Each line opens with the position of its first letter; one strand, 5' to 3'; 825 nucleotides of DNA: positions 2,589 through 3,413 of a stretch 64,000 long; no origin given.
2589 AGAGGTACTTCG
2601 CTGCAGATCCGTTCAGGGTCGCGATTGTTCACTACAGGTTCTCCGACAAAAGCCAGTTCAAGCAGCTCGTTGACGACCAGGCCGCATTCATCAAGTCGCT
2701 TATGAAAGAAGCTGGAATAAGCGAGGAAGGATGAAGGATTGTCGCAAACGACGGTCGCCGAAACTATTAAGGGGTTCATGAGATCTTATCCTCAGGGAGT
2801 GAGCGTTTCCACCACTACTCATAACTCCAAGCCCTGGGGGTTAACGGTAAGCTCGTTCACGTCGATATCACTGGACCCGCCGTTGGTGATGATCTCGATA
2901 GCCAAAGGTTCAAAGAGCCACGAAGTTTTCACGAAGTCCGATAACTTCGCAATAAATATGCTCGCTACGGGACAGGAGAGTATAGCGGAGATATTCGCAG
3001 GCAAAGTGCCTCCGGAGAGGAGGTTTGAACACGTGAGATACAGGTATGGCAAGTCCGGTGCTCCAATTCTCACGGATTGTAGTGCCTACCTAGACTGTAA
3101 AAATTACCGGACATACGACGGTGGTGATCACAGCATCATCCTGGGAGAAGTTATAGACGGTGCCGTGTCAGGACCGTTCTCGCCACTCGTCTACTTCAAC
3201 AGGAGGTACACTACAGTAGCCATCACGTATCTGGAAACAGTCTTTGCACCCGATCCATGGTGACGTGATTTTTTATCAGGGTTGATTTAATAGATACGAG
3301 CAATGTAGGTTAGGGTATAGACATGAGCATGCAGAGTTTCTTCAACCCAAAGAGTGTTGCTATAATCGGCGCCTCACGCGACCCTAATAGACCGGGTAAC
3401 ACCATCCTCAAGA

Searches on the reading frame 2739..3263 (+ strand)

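Call 74: search_protein_families(library=pfam, proteins=[window:2739-3263:+], max_evalue=0.0001)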
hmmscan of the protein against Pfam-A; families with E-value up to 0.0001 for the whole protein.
window:2739-3263:+ (174 aa): 1 family
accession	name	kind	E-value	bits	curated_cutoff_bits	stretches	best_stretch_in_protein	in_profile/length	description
PF01613.24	Flavin_Reduct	-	4.6e-44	150.7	27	1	14-160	1-152/153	Flavin reductase like domain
